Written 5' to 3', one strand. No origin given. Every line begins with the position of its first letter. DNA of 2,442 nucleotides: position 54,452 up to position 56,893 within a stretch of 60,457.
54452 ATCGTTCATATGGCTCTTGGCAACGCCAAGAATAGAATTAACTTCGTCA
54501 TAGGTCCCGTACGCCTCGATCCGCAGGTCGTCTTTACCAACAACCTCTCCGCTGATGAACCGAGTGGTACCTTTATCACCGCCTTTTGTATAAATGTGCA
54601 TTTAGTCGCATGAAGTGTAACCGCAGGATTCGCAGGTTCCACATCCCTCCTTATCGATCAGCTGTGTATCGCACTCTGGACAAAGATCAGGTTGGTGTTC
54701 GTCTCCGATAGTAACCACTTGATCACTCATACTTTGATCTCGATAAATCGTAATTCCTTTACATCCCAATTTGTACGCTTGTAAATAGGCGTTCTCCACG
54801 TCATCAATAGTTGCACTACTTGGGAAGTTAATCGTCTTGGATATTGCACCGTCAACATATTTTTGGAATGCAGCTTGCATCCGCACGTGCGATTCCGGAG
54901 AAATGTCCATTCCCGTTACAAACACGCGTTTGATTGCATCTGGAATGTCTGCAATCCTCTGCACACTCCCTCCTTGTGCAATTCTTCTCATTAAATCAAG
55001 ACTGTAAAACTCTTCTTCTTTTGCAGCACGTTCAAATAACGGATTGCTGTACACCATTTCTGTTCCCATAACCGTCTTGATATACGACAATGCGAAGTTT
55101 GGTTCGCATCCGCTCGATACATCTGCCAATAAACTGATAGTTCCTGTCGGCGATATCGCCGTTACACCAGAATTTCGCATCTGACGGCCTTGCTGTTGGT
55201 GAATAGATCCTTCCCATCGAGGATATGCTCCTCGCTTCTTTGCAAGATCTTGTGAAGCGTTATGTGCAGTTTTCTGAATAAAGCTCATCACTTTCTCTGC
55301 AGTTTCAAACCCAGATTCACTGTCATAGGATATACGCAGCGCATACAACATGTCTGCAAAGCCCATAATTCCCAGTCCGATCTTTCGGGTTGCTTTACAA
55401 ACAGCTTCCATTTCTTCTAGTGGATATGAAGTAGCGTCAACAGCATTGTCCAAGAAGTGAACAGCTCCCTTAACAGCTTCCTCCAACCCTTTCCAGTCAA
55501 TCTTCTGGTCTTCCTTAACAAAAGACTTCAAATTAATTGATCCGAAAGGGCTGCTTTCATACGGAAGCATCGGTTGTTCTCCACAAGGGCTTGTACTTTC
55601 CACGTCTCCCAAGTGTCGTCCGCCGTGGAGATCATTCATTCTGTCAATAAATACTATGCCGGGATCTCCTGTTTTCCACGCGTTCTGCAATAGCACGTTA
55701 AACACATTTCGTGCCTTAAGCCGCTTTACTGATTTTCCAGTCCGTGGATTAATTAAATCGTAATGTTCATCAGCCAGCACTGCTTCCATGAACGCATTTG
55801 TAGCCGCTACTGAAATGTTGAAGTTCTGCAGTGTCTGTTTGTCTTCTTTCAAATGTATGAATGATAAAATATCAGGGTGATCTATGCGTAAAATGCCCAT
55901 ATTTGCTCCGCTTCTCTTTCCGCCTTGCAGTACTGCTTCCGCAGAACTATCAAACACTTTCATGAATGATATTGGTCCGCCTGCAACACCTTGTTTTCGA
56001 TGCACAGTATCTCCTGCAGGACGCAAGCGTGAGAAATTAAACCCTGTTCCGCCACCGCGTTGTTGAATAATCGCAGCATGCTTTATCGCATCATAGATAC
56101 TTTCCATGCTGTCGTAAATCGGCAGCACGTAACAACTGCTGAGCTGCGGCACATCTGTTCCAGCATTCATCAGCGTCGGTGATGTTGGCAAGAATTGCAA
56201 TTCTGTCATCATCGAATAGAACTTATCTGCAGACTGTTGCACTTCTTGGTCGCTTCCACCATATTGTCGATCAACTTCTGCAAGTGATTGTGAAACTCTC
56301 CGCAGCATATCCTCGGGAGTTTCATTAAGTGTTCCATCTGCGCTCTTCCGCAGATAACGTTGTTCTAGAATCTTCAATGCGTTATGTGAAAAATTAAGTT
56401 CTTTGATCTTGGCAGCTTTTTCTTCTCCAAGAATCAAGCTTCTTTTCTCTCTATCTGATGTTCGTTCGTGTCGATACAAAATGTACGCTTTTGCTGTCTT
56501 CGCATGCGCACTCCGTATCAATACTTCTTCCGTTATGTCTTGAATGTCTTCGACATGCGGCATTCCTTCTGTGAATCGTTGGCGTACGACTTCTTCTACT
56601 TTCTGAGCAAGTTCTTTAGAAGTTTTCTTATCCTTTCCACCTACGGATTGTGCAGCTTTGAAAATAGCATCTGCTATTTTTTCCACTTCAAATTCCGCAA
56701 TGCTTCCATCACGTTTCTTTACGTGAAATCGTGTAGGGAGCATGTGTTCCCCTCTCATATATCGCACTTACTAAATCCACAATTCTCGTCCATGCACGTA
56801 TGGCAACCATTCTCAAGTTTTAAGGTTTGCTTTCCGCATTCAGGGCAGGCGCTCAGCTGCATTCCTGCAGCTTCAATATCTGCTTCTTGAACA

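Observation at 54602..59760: Two head-to-tail class II RNR genes; the shorter paralogue has lost the catalytic Asn and one redox cysteine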

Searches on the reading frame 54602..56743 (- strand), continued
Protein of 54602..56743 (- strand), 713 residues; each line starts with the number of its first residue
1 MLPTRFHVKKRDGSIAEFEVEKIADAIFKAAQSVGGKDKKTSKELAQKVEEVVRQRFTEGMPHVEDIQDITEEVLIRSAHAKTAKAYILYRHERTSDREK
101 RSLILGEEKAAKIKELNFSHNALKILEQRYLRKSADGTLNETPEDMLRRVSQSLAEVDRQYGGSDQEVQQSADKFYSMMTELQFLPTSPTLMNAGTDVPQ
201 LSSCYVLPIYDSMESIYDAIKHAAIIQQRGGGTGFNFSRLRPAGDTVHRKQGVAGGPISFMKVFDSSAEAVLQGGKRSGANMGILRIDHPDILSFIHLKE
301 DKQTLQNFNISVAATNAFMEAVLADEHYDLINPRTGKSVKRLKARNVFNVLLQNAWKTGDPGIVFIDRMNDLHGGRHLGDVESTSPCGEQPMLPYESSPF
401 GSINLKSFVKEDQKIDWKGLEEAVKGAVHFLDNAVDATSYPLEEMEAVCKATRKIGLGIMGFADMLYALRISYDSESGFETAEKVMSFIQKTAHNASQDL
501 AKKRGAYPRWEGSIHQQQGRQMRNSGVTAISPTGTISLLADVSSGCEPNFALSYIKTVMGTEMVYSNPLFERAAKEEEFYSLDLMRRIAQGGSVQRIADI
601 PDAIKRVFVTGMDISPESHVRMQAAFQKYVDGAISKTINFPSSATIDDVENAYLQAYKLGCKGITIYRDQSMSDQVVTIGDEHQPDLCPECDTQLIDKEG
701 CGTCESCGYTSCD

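Call 76: fold_search(model_id=the predicted structure, library=pdb)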
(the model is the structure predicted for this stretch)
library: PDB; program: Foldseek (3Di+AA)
matches with E <= 10: 501; with E <= 0.001: 157
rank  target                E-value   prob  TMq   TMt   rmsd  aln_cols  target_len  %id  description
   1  1xje_A                4.1e-48  1.00  0.73  0.82   3.8       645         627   36  Structural mechanism of allosteric substrate specificity in a ribonucleotide reductase: dTTP-GDP complex (released 2005-10-11)
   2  1xje_B                7.7e-48  1.00  0.72  0.83   3.6       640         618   36  Structural mechanism of allosteric substrate specificity in a ribonucleotide reductase: dTTP-GDP complex (released 2005-10-11)
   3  1xjj_A                1.8e-47  1.00  0.73  0.83   3.5       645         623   36  Structural mechanism of allosteric substrate specificity in a ribonucleotide reductase: dGTP complex (released 2005-12-20)
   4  1xjm_A                2.8e-47  1.00  0.72  0.82   3.5       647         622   35  Structural mechanism of allosteric substrate specificity in a ribonucleotide reductase: dTTP complex (released 2005-12-20)
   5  3o0o_A                3.3e-47  1.00  0.72  0.84   3.7       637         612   36  Thermotoga maritima Ribonucleotide Reductase, NrdJ, in complex with dTTP, GDP and Adenosylcobalamin (released 2010-07-28)
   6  3o0q_A                4.0e-47  1.00  0.72  0.83   3.6       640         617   36  Thermotoga maritima Ribonucleotide Reductase, NrdJ, in complex with dTTP, GDP and Adenosine (released 2010-07-28)
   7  1xjk_A                4.6e-47  1.00  0.72  0.82   3.6       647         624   36  Structural mechanism of allosteric substrate specificity in a ribonucleotide reductase: dGTP-ADP complex (released 2005-11-22)
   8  3o0q_B                5.6e-47  1.00  0.72  0.83   3.5       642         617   36  Thermotoga maritima Ribonucleotide Reductase, NrdJ, in complex with dTTP, GDP and Adenosine (released 2010-07-28)
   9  3o0n_B                1.5e-46  1.00  0.71  0.83   3.6       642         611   35  Thermotoga maritima Ribonucleotide Reductase, NrdJ, in complex with dTTP and Adenosylcobalamin (released 2010-07-28)
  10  1xjn_C                2.0e-46  1.00  0.73  0.84   3.5       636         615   36  Structural mechanism of allosteric substrate specificity in a ribonucleotide reductase: dATP-CDP complex (released 2005-12-06)
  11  1xjn_A                2.1e-46  1.00  0.72  0.83   3.6       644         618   36  Structural mechanism of allosteric substrate specificity in a ribonucleotide reductase: dATP-CDP complex (released 2005-12-06)
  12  1xjn_B                2.4e-46  1.00  0.72  0.84   3.6       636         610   36  Structural mechanism of allosteric substrate specificity in a ribonucleotide reductase: dATP-CDP complex (released 2005-12-06)
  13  5im3_B                2.5e-46  1.00  0.73  0.61  15.8       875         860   24  Crystal structure of the class I ribonucleotide reductase from Pseudomonas aeruginosa in complex with dATP (released 2016-05-04)
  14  1xjg_B                3.2e-46  1.00  0.71  0.83   4.0       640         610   36  Structural mechanism of allosteric substrate specificity in a ribonucleotide reductase: dATP-UDP complex (released 2005-12-20)
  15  1xjk_B                3.3e-46  1.00  0.71  0.82   3.7       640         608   35  Structural mechanism of allosteric substrate specificity in a ribonucleotide reductase: dGTP-ADP complex (released 2005-11-22)
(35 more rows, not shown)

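Call 78: list_cluster_members(proteins=[P0095, P0260, P0276, P0287, P0301, P0322, P0328, P0114, P0066])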
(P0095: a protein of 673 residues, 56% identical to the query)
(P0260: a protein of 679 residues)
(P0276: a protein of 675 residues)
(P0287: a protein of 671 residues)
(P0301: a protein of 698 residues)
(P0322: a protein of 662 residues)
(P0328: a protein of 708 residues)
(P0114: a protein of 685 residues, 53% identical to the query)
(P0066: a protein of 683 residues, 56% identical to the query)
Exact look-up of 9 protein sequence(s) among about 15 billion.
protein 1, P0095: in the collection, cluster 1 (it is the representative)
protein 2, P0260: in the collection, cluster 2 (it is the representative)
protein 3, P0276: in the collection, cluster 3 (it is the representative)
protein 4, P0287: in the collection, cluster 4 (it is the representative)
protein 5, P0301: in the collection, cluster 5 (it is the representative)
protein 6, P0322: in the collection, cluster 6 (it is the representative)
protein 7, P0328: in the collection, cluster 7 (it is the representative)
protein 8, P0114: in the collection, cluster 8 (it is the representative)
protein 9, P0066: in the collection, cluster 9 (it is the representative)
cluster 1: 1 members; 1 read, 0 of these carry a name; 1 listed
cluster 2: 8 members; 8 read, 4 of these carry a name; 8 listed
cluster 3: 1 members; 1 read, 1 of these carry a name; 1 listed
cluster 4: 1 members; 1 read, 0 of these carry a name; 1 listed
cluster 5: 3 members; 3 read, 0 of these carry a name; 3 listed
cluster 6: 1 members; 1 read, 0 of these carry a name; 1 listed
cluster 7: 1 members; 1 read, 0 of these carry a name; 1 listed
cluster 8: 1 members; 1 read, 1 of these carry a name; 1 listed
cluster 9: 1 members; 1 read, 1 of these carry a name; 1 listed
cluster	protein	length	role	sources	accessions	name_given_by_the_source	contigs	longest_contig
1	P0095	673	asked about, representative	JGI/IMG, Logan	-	-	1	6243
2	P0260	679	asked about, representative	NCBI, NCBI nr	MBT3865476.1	adenosylcobalamin-dependent ribonucleoside-diphosphate reductase [Candidatus ...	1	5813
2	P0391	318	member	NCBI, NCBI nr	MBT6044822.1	hypothetical protein HOG54_02115, partial [Candidatus Woesearchaeota archaeon] | hypothetical protein [Candidatus Woesearchaeota archaeon]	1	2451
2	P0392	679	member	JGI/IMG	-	ribonucleoside-diphosphate reductase alpha chain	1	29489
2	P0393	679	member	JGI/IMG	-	ribonucleoside-diphosphate reductase alpha chain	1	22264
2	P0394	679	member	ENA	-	-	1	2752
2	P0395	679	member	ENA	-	-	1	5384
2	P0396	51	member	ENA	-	-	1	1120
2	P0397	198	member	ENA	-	-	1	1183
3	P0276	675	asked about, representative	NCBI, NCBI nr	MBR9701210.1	adenosylcobalamin-dependent ribonucleoside-diphosphate reductase [Candidatus ...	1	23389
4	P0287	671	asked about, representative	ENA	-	-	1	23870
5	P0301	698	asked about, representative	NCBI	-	-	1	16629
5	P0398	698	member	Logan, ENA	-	-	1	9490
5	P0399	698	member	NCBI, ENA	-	-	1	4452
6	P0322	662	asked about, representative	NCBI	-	-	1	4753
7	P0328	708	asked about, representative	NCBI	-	-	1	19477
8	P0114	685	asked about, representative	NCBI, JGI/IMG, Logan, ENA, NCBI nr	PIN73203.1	ribonucleoside-diphosphate reductase, adenosylcobalamin-dependent [Candidatus ... | MAG: ribonucleoside-diphosphate reductase, adenosylcobalamin-dependent [Candidatus ...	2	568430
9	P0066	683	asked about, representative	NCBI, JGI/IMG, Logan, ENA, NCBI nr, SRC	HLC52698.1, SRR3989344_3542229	MAG TPA: adenosylcobalamin-dependent ribonucleoside-diphosphate reductase [Candidatus ... | adenosylcobalamin-dependent ribonucleoside-diphosphate reductase [Candidatus Nanoarchaeia ...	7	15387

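Call 79: find_encoding_contigs(protein=P0043, flank=8000, max_places=2)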
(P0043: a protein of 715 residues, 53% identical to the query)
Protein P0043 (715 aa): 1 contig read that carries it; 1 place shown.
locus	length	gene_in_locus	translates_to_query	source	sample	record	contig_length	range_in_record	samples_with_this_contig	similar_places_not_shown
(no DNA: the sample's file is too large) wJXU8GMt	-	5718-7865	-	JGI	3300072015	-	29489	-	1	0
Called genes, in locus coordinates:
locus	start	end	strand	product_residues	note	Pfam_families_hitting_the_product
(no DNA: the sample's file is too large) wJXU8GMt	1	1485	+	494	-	?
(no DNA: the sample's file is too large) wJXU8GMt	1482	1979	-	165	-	-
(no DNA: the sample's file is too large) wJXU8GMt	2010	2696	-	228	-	-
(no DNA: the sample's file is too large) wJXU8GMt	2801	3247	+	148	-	-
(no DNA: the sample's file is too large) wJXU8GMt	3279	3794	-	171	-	-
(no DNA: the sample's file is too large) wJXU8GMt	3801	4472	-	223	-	-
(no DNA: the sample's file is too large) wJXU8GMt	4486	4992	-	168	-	-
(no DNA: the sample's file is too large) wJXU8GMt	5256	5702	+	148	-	PF22811:Zn_ribbon_NrdR, PF03477:ATP-cone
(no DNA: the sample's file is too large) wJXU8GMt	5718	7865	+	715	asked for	PF03477:ATP-cone, PF00317:Ribonuc_red_lgN, PF02867:Ribonuc_red_lgC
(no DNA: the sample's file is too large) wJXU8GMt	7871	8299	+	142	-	-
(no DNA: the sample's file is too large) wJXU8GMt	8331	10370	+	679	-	PF03477:ATP-cone, PF00317:Ribonuc_red_lgN, PF02867:Ribonuc_red_lgC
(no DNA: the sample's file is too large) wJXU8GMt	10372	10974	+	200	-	PF02572:CobA_CobO_BtuR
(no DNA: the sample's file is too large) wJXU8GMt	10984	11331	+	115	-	-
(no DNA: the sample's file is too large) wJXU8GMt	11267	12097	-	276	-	PF07136:DUF1385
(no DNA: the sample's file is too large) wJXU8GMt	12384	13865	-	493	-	PF00709:Adenylsucc_synt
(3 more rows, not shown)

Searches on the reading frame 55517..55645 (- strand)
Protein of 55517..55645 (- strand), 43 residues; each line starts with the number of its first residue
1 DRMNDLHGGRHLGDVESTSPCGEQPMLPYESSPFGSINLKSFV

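Call 21: find_homologous_proteins(query=A3, max_evalue=10)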
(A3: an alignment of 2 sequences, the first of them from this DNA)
Query A3 (2 sequences): no candidate shares three 5-residue words with the query. No homologue found.
